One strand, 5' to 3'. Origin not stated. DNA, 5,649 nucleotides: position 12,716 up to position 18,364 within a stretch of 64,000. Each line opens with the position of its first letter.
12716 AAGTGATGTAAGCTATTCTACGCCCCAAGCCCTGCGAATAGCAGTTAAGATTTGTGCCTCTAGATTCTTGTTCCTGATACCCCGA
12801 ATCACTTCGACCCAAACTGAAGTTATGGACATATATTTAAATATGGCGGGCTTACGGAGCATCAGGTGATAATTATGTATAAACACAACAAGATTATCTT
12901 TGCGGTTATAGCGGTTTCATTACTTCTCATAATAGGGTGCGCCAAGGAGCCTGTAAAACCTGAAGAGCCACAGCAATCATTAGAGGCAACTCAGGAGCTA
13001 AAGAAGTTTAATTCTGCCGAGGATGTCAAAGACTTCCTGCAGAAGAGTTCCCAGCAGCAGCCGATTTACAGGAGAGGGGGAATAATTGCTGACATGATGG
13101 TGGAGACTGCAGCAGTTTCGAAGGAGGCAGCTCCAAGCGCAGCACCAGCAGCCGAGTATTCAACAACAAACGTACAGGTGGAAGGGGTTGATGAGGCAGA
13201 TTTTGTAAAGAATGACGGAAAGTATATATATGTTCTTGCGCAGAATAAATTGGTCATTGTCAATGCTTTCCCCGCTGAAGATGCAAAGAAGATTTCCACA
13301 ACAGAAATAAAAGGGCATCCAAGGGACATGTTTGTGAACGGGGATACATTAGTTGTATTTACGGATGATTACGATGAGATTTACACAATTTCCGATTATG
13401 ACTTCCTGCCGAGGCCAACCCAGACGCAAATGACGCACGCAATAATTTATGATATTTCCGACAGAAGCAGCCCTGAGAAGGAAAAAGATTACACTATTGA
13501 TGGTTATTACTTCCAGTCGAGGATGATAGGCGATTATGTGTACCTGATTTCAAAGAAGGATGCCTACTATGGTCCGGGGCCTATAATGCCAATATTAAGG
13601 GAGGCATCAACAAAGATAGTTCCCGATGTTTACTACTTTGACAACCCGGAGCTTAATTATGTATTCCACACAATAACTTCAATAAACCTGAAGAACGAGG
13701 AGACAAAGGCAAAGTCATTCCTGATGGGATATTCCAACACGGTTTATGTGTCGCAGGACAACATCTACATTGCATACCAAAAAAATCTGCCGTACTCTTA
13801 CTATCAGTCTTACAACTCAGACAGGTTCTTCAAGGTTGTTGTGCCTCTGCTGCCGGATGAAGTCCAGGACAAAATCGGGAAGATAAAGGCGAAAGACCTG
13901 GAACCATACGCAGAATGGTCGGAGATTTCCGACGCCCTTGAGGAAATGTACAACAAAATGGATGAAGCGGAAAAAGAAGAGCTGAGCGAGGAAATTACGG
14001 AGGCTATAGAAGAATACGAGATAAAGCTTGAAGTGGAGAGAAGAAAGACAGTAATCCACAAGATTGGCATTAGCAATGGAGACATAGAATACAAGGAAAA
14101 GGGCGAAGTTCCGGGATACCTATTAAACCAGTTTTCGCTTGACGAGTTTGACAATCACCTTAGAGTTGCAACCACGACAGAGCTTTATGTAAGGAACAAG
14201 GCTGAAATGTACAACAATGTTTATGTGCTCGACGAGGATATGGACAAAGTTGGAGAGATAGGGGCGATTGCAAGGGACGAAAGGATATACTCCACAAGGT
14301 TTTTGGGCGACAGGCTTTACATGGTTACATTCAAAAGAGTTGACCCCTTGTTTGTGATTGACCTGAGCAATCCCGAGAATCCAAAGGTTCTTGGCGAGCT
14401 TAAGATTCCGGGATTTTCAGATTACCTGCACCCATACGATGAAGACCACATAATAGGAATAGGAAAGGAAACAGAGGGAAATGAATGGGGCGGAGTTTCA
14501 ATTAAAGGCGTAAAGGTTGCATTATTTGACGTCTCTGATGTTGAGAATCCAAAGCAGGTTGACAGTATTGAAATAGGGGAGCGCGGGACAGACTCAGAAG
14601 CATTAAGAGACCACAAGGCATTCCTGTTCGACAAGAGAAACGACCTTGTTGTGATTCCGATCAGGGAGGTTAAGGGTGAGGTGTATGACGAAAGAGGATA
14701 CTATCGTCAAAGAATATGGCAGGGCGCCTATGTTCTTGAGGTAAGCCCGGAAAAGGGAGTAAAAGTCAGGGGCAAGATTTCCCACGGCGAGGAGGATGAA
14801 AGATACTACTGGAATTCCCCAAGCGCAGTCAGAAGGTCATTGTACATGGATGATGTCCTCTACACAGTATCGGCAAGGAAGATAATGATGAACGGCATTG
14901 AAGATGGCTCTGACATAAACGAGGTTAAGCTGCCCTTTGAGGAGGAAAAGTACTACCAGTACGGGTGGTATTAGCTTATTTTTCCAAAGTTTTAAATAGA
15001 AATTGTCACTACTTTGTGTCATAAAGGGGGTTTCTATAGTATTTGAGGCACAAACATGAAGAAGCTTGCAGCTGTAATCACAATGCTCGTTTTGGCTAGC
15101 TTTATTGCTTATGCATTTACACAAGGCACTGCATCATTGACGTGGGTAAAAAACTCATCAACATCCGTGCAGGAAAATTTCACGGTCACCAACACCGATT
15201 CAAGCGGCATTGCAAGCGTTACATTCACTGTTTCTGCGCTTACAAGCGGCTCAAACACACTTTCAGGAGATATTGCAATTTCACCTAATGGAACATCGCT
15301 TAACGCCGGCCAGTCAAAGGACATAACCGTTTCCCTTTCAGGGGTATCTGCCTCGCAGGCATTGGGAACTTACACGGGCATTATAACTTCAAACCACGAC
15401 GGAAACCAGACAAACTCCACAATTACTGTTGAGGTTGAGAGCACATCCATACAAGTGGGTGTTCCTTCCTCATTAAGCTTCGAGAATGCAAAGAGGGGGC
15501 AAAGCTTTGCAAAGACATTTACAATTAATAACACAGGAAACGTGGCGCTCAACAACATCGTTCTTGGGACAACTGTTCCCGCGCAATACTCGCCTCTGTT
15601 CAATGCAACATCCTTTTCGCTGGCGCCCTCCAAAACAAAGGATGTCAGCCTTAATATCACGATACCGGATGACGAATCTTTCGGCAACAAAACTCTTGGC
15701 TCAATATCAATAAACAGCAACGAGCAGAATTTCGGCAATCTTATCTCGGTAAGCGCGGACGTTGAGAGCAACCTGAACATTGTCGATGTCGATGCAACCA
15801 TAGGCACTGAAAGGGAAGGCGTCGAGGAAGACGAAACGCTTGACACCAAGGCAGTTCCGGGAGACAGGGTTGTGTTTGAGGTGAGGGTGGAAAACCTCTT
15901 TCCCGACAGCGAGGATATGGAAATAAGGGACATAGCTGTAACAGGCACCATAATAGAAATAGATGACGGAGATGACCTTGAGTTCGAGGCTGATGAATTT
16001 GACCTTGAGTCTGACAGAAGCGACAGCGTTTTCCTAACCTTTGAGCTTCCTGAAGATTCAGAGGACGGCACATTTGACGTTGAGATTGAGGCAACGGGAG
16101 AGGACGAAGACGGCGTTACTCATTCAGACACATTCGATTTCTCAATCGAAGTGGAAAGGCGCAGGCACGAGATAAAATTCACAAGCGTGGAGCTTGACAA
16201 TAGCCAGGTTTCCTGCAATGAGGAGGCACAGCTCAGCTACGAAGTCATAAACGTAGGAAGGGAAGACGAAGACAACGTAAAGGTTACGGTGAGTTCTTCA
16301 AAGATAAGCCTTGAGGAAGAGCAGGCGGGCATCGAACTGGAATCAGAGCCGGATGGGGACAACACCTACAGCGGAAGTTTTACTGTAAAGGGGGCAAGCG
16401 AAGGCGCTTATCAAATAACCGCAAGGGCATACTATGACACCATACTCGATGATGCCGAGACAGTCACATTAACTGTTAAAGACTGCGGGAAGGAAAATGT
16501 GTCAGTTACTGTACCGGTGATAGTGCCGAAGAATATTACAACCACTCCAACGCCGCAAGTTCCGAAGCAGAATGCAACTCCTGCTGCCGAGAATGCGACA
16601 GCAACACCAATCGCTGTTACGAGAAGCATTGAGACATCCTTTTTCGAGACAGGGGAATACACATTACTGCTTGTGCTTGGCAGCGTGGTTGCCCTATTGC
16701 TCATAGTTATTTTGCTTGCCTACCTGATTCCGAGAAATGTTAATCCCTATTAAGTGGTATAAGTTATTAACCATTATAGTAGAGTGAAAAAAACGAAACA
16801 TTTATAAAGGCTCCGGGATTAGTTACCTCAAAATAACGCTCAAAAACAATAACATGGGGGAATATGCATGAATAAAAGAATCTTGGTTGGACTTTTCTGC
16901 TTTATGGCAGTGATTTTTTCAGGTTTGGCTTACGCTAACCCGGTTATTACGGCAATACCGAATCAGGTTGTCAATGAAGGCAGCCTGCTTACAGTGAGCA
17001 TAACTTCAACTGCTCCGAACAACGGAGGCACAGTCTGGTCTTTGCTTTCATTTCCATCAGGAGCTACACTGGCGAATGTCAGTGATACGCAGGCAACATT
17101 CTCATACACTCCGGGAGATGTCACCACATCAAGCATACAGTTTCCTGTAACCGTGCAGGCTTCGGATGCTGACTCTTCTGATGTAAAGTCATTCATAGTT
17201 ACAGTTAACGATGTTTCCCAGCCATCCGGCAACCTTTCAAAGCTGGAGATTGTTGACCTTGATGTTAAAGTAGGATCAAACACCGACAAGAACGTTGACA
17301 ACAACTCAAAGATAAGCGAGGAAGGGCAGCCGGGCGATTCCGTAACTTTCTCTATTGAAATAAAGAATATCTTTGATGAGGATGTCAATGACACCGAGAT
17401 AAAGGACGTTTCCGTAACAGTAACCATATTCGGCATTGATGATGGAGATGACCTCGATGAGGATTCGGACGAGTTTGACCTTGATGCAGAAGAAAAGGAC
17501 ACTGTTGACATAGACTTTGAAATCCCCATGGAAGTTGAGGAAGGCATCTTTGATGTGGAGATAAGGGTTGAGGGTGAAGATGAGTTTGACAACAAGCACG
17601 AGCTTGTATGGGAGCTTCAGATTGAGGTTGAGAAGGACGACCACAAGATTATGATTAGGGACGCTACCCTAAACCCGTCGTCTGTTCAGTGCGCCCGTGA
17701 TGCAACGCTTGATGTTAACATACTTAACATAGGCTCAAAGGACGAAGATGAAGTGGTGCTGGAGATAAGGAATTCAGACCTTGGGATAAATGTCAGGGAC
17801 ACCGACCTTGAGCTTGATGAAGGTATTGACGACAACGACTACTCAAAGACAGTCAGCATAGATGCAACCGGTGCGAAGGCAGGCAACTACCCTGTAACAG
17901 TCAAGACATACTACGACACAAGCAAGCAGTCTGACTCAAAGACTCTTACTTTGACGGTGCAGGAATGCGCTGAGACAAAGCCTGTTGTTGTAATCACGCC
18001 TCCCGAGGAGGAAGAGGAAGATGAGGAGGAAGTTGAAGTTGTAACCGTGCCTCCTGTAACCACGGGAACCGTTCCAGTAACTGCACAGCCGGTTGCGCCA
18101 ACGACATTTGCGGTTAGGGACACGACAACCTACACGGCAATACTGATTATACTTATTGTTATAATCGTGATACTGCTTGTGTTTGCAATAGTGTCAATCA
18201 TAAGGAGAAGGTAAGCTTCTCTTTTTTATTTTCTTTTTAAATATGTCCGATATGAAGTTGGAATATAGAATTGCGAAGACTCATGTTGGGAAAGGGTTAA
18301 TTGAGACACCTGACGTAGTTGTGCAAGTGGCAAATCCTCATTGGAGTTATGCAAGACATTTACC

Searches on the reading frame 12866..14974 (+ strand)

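Call 66: search_protein_families(library=pfam, proteins=[window:12866-14974:+], max_evalue=0.001)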
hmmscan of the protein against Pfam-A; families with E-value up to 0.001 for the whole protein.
window:12866-14974:+ (702 aa): 2 families
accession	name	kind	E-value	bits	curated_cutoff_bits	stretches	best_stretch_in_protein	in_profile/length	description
PF09826.15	Beta_propel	-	4e-167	557.5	22.4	1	98-679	1-493/495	Beta propeller domain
PF13089.11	PP_kinase_N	-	0.00089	20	23.8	0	315-379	37-101/107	Polyphosphate kinase N-terminal domain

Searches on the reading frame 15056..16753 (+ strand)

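Call 66: search_protein_families(library=pfam, proteins=[window:15056-16753:+], max_evalue=0.001)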
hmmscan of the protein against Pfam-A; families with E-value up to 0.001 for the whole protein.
window:15056-16753:+ (565 aa): 3 families
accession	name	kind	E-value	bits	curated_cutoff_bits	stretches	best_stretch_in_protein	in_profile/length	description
PF22544.2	HYDIN_VesB_CFA65-like_Ig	-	0.00019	22.1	25.5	0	35-126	18-98/100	HYDIN/CFA65/VesB-like, Ig-like domain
PF01835.25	MG2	-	0.00022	22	32.8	0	268-351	13-87/96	MG2 domain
PF07705.17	CARDB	-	0.00047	20.8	22.7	0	379-459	9-84/101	CARDB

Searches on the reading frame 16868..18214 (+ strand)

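Call 66: search_protein_families(library=pfam, proteins=[window:16868-18214:+], max_evalue=0.001)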
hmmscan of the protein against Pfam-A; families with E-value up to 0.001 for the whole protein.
window:16868-18214:+ (448 aa): 1 family
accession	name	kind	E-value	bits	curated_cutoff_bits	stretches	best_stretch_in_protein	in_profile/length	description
PF12698.13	ABC2_membrane_3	-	0.00034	20.3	31.6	1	307-446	58-186/347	ABC-2 family transporter protein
